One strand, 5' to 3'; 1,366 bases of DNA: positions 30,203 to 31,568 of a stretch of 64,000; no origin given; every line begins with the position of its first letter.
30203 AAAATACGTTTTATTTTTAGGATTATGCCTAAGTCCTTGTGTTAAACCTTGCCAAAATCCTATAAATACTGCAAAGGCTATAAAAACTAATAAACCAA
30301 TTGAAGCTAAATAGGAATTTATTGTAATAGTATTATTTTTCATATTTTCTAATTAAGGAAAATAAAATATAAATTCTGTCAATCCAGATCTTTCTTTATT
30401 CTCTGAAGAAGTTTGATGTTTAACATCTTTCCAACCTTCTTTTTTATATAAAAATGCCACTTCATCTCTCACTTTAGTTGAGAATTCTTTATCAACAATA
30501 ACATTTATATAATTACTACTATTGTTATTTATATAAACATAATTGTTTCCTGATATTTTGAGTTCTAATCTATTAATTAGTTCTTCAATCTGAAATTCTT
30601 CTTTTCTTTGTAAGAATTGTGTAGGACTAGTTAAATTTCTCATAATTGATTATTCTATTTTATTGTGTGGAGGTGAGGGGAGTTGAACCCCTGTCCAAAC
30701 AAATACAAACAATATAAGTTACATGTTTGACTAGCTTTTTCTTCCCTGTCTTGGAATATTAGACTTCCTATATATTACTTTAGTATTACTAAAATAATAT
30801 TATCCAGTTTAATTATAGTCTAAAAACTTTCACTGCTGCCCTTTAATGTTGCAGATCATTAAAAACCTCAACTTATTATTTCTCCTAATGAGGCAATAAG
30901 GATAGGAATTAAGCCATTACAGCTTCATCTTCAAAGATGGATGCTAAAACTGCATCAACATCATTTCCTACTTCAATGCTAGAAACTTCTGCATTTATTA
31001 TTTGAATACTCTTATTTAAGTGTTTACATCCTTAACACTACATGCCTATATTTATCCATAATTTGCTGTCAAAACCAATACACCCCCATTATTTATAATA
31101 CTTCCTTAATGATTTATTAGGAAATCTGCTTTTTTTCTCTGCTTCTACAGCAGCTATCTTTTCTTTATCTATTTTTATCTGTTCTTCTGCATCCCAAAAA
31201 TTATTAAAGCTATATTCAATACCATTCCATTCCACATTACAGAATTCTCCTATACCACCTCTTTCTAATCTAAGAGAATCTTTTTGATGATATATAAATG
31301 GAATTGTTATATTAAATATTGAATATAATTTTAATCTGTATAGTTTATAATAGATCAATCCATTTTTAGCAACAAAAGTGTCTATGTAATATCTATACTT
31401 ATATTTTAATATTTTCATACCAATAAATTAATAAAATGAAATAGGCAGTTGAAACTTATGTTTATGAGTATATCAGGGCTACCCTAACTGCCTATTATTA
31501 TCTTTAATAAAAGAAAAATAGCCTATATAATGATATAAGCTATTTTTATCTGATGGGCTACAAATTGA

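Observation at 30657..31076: Phage-encoded tmRNA-like gene with a non-canonical tag ending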

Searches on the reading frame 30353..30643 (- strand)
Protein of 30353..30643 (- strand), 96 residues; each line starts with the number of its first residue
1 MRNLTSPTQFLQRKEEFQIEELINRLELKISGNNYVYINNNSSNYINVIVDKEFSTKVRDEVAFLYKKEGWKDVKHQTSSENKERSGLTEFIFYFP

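Call 28: search_protein_families(library=pfam, alignment_id=A1, max_evalue=0.001)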
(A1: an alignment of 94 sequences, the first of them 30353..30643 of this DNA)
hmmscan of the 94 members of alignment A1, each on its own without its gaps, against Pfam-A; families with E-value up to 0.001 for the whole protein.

A. member 1, window:30353-30643:- (96 aa): 0 families

B. families by the number of members that match (of 94 scanned): 25 families
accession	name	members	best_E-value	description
PF07724.20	AAA_2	2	4.1e-10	AAA domain (Cdc48 subfamily)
PF13401.12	AAA_22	2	0.00051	AAA domain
PF00959.24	Phage_lysozyme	1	5e-41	Phage lysozyme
PF21866.1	DUF6915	1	3.8e-27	Domain of unknown function (DUF6915)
PF02945.21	Endonuclease_7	1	1.3e-23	Recombination endonuclease VII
PF20030.5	bpMoxR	1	1.1e-21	MoxR domain in the MoxR-vWA-beta-propeller ternary systems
PF18909.5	dGTP_diPhyd_N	1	2.1e-21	dATP/dGTP diphosphohydrolase, N-terminal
PF00004.35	AAA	1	9.7e-16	ATPase family associated with various cellular activities (AAA)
PF13479.12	AAA_24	1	1e-15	AAA domain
PF06908.16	YpsA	1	6.7e-13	YspA SLOG family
PF07728.20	AAA_5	1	4e-12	AAA domain (dynein-related subfamily)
PF01145.31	Band_7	1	1.6e-11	SPFH domain / Band 7 family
PF03796.21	DnaB_C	1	2.5e-10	DnaB-like helicase C terminal domain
PF00271.37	Helicase_C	1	3.3e-10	Helicase conserved C-terminal domain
PF04851.21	ResIII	1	3.7e-10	Type III restriction enzyme, res subunit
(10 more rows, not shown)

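Call 29: search_protein_families(library=phrogs, alignment_id=A1, max_evalue=0.00001)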
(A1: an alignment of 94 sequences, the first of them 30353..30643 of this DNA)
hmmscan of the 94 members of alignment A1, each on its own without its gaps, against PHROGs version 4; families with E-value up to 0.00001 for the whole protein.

A. member 1, window:30353-30643:- (96 aa): 0 families

B. families by the number of members that match (of 94 scanned): 61 families (the first 25 are shown)
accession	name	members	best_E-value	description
phrog_1252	-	1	2e-139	DNA polymerase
phrog_5534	-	1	3.4e-115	-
phrog_7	-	1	7.4e-54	endolysin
phrog_200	-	1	5.8e-46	lipoprotein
phrog_12143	-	1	1.2e-39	-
phrog_12622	-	1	2.3e-39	DNA primase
phrog_18505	-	1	6.7e-36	DNA polymerase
phrog_2633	-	1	1.1e-33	endonuclease VII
phrog_2914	-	1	9.1e-32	endonuclease VII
phrog_28234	-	1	8e-31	endolysin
phrog_8143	-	1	1e-28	-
phrog_4339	-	1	7.5e-28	-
phrog_307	-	1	7.9e-28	endonuclease VII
phrog_2872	-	1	3.5e-26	Sak4-like ssDNA annealing protein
phrog_10457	-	1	1.3e-23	endolysin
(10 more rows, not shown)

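Call 74: search_protein_families(library=ncbifam, proteins=[window:30353-30643:-], max_evalue=0.001)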
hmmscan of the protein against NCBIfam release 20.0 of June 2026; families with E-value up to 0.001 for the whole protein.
window:30353-30643:- (96 aa): 0 families

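Call 99: search_protein_families(library=phrogs, proteins=[window:30353-30643:-], max_evalue=0.001)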
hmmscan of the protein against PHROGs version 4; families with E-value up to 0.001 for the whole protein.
window:30353-30643:- (96 aa): 0 families

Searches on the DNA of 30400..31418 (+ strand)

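Call 4: search_dna_similar(query=window:30400-31400:+, collection=phages, mode=distant, max_rows=30)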
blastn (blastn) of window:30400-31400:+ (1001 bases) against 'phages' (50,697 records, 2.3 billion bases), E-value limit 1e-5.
No match.
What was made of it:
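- Closest known: Long-tag tmRNAs on uncultivated viral or phage-like contigs. Different: The window's tmRNA is AT-rich and diverged outside the tRNA-like domain; no nucleotide match was found in the phage collection (call 4).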

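Call 37: search_rna_families(sources=[L031, L032], threshold=gathering)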
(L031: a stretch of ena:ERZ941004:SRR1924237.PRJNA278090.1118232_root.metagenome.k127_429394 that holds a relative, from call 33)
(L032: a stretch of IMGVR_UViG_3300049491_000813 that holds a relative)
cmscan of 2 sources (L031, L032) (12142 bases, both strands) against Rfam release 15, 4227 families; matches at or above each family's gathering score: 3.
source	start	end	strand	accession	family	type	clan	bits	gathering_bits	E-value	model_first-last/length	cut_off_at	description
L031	2255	2677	+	RF00023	tmRNA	Gene;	CL00001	78.7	47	1.3e-29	1-374/374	no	transfer-messenger RNA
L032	1800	2027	-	RF04321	tmRNA_permuted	Gene;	-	67.6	47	1.4e-11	1-213/213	no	permuted transfer-messenger RNA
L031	4527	4612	+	RF00005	tRNA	Gene; tRNA;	CL00001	52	29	5.4e-09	1-71/71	no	tRNA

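Call 78: search_dna_similar(query=window:30667-30701:-, collection=phages, mode=distant, max_evalue=1, max_rows=60)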
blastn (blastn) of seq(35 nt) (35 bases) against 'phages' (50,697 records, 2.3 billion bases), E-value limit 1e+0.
Records with a match: 253; places in all: 253; records where one place covers at least 80% of the query: 251.
Best place of each record, by identity: >=99% 2; 90-95% 38; 80-90% 213.
By first word of the organism name: Mycobacterium 197; Streptomyces 18; Synechococcus 15; Bacteriophage 7; Gordonia 4; uncultured 3; Cronobacter 2; Rhodococcus 2; Lactococcus 1; Stenotrophomonas 1; and 3 more.
By host as written in the record: Mycobacterium smegmatis mc2 155 152; Mycobacterium smegmatis mc#155 23; - 18; Synechococcus sp. 9; Mycobacterium sp. 6; Streptomyces viridochromogenes DSM40736 5; Gordonia terrae 3612 4; Streptomyces sanglieri UNT16F27A 4; and 15 more.
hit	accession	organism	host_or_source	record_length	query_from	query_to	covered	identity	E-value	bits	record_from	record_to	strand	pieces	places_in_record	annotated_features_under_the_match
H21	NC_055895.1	uncultured phage cr7_1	human feces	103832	1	35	100%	91.4%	2e-5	51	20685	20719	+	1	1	transfer-messenger RNA, SsrA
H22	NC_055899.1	uncultured phage cr124_1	human feces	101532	1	35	100%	91.4%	2e-5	51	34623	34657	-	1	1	transfer-messenger RNA, SsrA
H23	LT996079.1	Bacteriophage sp.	-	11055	1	34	97%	94.1%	1e-6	54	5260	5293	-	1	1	record has no annotation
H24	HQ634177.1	Synechococcus phage S-CAM1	Synechococcus sp. WH7803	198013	3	35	94%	93.9%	5e-6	52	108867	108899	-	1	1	none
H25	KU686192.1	Synechococcus phage S-CAM1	Synechococcus sp.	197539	3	35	94%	93.9%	5e-6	52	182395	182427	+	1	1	hypothetical protein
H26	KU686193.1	Synechococcus phage S-CAM1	Synechococcus sp.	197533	3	35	94%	93.9%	5e-6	52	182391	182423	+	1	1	hypothetical protein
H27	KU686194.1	Synechococcus phage S-CAM1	Synechococcus sp.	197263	3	35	94%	93.9%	5e-6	52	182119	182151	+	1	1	hypothetical protein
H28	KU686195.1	Synechococcus phage S-CAM1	Synechococcus sp.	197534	3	35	94%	93.9%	5e-6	52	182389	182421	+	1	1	hypothetical protein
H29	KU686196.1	Synechococcus phage S-CAM1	Synechococcus sp.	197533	3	35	94%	93.9%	5e-6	52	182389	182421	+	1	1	hypothetical protein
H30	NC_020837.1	Synechococcus phage S-CAM1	Synechococcus sp. WH7803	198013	3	35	94%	93.9%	5e-6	52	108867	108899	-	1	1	none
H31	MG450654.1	Synechococcus phage S-CBWM1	Synechococcus sp. CBW1002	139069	1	35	100%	88.6%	2e-4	46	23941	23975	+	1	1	none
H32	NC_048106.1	Synechococcus phage S-CBWM1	Synechococcus sp. CBW1002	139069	1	35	100%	88.6%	2e-4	46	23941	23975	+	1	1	none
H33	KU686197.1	Synechococcus phage S-CAM3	Synechococcus sp.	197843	1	34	97%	88.6%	2e-3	43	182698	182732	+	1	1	hypothetical protein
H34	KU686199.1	Synechococcus phage S-CAM3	Synechococcus sp.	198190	1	34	97%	88.6%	2e-3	43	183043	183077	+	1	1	hypothetical protein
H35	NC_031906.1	Synechococcus phage S-CAM3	Synechococcus sp.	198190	1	34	97%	88.6%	2e-3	43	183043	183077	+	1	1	hypothetical protein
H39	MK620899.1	Gordonia phage GodonK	Gordonia terrae 3612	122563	3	35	94%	90.9%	2e-4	47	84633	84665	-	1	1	none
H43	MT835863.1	Bacteriophage sp.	human fecal samples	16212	2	35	97%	88.2%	7e-4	45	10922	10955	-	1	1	record has no annotation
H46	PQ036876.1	Lactococcus phage PMBT69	Lactococcus lactis subsp. cremoris ...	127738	2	34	94%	87.9%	2e-3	43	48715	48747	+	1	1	none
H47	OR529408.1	Stenotrophomonas phage BUCTxx99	Stenotrophomonas maltophilia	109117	2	35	97%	85.3%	3e-2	40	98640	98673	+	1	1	none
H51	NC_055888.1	uncultured phage cr52_1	human feces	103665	2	35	97%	82.4%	4e-1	36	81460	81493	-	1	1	transfer-messenger RNA, SsrA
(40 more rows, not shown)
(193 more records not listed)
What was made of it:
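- Tried and rejected: Streptomyces phages encode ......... (call 78).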

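Call 79: get_annotated_region(hit=H21, flank=700)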
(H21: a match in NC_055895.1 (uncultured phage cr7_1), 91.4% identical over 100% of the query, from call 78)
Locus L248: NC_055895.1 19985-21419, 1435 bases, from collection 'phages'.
description: CrAssphage cr7_1, complete genome.
organism: uncultured phage cr7_1 (NCBI taxid 2772086)
taxonomy: Viruses; Duplodnaviria; Heunggongvirae; Uroviricota; Caudoviricetes; Crassvirales; Suoliviridae; Oafivirinae; Burzaovirus; Burzaovirus coli
host: -; source: human feces; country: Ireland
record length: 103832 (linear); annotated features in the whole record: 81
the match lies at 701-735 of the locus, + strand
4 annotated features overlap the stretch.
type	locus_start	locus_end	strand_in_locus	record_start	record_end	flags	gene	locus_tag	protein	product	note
CDS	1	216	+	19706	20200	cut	-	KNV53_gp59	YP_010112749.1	hypothetical protein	gp_75726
tmRNA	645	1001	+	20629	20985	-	-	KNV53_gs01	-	transfer-messenger RNA, SsrA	-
tRNA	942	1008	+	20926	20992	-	-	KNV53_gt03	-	tRNA-Cys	-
CDS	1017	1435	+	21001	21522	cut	-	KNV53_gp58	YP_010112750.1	hypothetical protein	gp_75729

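Call 80: get_annotated_region(hit=H22, flank=700)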
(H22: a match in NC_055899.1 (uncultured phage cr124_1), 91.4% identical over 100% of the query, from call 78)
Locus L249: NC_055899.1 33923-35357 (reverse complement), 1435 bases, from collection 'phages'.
description: CrAssphage cr124_1, complete genome.
organism: uncultured phage cr124_1 (NCBI taxid 2772090)
taxonomy: Viruses; Duplodnaviria; Heunggongvirae; Uroviricota; Caudoviricetes; Crassvirales; Suoliviridae; Oafivirinae; Burzaovirus; Burzaovirus faecalis
host: -; source: human feces; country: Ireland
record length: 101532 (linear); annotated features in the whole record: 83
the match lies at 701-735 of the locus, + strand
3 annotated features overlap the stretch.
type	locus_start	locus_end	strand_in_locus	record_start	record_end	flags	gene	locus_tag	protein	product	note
CDS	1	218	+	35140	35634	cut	-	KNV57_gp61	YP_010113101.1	hypothetical protein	gp_77221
tmRNA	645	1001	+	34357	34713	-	-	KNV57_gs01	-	transfer-messenger RNA, SsrA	-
CDS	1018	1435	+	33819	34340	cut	-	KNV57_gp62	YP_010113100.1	hypothetical protein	gp_77219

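Call 81: get_annotated_region(hit=H51, flank=700)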
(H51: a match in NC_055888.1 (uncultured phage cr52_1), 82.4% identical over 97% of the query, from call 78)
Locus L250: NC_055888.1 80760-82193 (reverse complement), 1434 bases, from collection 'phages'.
description: CrAssphage cr52_1, complete genome.
organism: uncultured phage cr52_1 (NCBI taxid 2772079)
taxonomy: Viruses; Duplodnaviria; Heunggongvirae; Uroviricota; Caudoviricetes; Crassvirales; Suoliviridae; Loutivirinae; Buchavirus; Buchavirus copri
host: -; source: human feces; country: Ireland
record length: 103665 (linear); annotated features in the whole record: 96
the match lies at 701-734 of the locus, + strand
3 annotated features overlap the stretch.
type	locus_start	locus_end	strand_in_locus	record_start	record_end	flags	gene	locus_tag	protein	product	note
CDS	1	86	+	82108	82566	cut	-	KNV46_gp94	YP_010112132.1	hypothetical protein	gp_67170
tmRNA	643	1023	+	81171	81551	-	-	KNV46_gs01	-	transfer-messenger RNA, SsrA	-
CDS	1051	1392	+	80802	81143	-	-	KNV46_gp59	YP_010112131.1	hypothetical protein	gp_67168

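Call 82: get_annotated_region(hit=H39, flank=700)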
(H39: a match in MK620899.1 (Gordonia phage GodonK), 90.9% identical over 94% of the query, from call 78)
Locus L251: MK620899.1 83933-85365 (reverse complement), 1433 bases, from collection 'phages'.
description: Gordonia phage GodonK, complete genome.
organism: Gordonia phage GodonK (NCBI taxid 2562192)
taxonomy: Viruses; Duplodnaviria; Heunggongvirae; Uroviricota; Caudoviricetes; Godonkavirus; Godonkavirus godonK
host: Gordonia terrae 3612; source: soil; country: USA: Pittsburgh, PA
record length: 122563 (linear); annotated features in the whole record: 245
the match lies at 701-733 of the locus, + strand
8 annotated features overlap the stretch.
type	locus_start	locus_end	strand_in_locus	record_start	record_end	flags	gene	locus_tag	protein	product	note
tRNA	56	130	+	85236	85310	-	166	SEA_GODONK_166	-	tRNA-Asn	codon recognized: AAC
tRNA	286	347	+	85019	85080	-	165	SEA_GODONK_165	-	tRNA-His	codon recognized: CAU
tRNA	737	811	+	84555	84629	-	164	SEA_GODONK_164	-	tRNA-Arg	codon recognized: CGU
tRNA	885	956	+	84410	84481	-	163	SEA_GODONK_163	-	tRNA-Gln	codon recognized: CAG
tRNA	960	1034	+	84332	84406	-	162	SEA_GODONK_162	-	tRNA-Ile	codon recognized: AUA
tRNA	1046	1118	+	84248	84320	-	161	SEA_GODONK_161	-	tRNA-Met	codon recognized: AUG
tRNA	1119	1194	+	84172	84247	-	160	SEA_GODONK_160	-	tRNA-Met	codon recognized: AUG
CDS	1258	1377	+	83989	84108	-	159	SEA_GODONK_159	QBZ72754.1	hypothetical protein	-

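Call 83: get_annotated_region(hit=H46, flank=700)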
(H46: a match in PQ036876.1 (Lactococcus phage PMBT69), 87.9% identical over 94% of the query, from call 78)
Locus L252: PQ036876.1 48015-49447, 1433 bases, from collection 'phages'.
description: Lactococcus phage PMBT69, complete genome.
organism: Lactococcus phage PMBT69 (NCBI taxid 3236635)
taxonomy: Viruses; Duplodnaviria; Heunggongvirae; Uroviricota; Caudoviricetes
host: Lactococcus lactis subsp. cremoris strain 3107; source: goat milk; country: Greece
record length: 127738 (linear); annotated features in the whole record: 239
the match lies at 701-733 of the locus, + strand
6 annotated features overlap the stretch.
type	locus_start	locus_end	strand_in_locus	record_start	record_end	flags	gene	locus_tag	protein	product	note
CDS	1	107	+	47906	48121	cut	-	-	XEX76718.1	hypothetical protein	-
tRNA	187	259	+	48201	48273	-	-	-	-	tRNA-Arg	-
CDS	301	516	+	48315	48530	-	-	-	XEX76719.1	hypothetical protein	-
CDS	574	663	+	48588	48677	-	-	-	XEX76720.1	hypothetical protein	-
CDS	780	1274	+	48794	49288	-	-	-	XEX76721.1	HNH homing endonuclease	intron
CDS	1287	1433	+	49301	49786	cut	-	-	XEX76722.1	hypothetical protein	-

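Call 84: get_annotated_region(hit=H23, flank=700)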
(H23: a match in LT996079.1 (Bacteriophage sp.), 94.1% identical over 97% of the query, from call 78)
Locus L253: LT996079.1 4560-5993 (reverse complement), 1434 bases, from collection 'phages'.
description: unidentified phage genome assembly, complete genome: monopartite.
organism: Bacteriophage sp. (NCBI taxid 38018)
taxonomy: Viruses
host: -; source: -; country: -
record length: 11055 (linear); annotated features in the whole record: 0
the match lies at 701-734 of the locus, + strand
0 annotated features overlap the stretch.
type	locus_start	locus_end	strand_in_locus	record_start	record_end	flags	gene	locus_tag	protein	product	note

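Call 85: get_annotated_region(hit=H43, flank=700)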
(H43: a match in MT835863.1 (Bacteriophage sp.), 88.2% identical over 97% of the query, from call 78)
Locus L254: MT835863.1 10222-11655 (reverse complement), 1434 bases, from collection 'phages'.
description: UNVERIFIED: Bacteriophage sp. clone scaffold_851 genomic sequence.
organism: Bacteriophage sp. (NCBI taxid 38018)
taxonomy: Viruses
host: -; source: human fecal samples; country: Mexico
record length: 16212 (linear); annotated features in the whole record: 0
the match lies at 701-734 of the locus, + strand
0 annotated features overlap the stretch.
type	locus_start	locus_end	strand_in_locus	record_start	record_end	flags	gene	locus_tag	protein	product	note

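Call 86: get_annotated_region(hit=H47, flank=700)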
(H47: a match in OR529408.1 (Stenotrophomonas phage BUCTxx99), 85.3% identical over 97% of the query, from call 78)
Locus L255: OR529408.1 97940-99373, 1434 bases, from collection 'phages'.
description: Stenotrophomonas phage BUCTxx99, complete genome.
organism: Stenotrophomonas phage BUCTxx99 (NCBI taxid 3092590)
taxonomy: Viruses; Duplodnaviria; Heunggongvirae; Uroviricota; Caudoviricetes
host: Stenotrophomonas maltophilia; source: sewage; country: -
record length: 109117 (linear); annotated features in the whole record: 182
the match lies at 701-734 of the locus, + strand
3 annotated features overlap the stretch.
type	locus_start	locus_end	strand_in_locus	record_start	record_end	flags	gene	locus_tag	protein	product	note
CDS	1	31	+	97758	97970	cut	-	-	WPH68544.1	hypothetical protein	-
CDS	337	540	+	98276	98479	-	-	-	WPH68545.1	hypothetical protein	-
CDS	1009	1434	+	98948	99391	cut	-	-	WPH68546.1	hypothetical protein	-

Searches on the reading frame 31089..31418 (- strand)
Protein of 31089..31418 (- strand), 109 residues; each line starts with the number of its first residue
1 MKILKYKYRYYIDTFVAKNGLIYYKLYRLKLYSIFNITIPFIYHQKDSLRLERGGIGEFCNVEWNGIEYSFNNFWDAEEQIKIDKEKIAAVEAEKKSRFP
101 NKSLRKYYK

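Call 33: find_encoding_contigs(protein=window:31089-31418:-, flank=3000, max_places=8)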
Protein window:31089-31418:- (109 aa): 1 contig read that carries it; 1 place shown.
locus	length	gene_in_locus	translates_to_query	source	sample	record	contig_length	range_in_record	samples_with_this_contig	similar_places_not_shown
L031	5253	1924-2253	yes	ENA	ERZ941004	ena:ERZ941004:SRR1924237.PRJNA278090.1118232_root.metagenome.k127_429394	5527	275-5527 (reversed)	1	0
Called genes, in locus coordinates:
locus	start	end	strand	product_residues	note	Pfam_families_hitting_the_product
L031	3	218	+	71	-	?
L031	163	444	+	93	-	-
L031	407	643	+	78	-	-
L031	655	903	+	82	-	-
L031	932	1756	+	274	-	PF01145:Band_7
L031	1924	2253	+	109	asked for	-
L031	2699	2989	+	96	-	-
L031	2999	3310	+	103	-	-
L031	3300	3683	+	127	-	-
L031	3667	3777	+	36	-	-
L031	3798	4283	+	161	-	PF03692:CxxCxxCC (weak)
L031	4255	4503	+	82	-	-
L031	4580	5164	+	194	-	PF06908:YpsA, PF02481:DNA_processg_A (weak)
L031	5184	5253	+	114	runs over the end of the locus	?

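Call 74: search_protein_families(library=ncbifam, proteins=[window:31089-31418:-], max_evalue=0.001)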
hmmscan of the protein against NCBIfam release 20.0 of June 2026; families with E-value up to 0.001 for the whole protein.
window:31089-31418:- (109 aa): 0 families

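Call 99: search_protein_families(library=phrogs, proteins=[window:31089-31418:-], max_evalue=0.001)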
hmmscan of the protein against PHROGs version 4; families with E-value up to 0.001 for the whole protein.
window:31089-31418:- (109 aa): 0 families
